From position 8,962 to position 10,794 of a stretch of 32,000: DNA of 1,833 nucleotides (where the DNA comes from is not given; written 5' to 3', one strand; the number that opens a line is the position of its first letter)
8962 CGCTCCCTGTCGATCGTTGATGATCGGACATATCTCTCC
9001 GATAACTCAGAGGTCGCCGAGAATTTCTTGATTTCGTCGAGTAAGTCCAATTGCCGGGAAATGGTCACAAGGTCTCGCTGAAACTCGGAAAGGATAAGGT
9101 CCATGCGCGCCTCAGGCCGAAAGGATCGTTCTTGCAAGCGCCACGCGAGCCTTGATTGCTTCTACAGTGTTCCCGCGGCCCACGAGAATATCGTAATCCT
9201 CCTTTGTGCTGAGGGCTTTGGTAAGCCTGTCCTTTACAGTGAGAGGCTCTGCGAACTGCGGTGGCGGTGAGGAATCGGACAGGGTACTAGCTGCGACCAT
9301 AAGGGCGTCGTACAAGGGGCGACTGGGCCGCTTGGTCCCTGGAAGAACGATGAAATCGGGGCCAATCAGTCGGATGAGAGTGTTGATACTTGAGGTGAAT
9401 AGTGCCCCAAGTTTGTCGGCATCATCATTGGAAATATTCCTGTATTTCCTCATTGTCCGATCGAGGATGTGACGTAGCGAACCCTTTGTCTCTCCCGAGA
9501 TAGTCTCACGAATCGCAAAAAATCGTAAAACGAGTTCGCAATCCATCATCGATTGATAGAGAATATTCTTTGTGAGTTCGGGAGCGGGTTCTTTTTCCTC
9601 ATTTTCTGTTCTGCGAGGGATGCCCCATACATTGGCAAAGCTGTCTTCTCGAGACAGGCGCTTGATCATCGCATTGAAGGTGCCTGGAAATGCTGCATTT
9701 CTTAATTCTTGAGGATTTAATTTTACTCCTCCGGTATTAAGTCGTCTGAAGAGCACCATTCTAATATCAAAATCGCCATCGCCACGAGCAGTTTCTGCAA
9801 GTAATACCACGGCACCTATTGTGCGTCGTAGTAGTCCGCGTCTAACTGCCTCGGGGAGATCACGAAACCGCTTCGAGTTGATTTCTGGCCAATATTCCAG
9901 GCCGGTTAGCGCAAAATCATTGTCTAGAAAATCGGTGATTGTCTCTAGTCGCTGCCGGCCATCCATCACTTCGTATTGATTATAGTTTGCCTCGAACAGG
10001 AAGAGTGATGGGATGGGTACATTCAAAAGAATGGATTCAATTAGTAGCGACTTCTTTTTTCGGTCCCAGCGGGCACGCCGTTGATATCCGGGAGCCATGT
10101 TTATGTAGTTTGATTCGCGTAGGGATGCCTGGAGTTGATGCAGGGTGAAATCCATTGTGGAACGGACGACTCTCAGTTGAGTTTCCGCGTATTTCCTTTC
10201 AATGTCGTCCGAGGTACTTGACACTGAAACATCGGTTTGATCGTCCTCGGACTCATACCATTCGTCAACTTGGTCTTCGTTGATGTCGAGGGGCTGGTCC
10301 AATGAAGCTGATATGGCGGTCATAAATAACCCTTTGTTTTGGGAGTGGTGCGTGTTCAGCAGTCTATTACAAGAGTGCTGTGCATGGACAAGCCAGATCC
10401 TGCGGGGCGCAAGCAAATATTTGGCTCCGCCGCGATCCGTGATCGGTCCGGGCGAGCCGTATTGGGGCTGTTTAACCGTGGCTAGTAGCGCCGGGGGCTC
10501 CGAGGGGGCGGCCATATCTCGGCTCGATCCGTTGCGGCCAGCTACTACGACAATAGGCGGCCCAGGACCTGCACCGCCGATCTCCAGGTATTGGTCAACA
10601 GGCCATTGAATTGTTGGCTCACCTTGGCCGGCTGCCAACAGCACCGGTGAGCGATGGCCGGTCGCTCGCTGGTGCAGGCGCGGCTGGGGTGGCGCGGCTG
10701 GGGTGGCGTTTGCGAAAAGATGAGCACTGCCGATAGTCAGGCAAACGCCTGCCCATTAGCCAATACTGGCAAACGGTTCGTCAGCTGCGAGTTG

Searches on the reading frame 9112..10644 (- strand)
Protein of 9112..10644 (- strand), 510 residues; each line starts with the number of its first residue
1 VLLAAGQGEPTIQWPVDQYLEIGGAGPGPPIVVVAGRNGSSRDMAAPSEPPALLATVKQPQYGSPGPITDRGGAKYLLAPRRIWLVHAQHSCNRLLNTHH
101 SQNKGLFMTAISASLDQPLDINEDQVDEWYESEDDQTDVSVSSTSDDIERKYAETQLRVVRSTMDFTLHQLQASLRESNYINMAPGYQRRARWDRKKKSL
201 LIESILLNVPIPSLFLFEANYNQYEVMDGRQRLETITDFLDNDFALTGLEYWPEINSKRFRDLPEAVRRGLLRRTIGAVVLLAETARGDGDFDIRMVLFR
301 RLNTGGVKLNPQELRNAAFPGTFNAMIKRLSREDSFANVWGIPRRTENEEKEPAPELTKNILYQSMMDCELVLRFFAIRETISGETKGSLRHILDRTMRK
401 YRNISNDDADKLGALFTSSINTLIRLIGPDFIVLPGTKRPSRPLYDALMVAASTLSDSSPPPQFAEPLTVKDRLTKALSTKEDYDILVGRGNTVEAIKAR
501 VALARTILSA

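Call 3: search_protein_families(library=padloc, proteins=[window:9112-10644:-])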
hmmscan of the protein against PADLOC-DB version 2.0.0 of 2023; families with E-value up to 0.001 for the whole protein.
window:9112-10644:- (510 aa): 3 families
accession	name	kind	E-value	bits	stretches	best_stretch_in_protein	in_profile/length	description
PDLC03877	NsnA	-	1.5e-60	203.5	1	129-507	23-378/385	-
PDLC04027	PD-T4-2_A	-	8.1e-34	115.2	1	175-454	46-309/363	-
PDLC03418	REase_II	-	8.7e-13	46.1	1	180-330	31-169/372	Type II restriction enzyme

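Call 4: search_protein_families(library=pfam, proteins=[window:9112-10644:-])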
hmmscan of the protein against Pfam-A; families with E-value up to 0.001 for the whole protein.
window:9112-10644:- (510 aa): 1 family
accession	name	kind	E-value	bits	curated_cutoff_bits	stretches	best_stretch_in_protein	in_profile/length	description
PF03235.19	GmrSD_N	-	4.5e-27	95.9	33.2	1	180-319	9-198/199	GmrSD restriction endonuclease, N-terminal domain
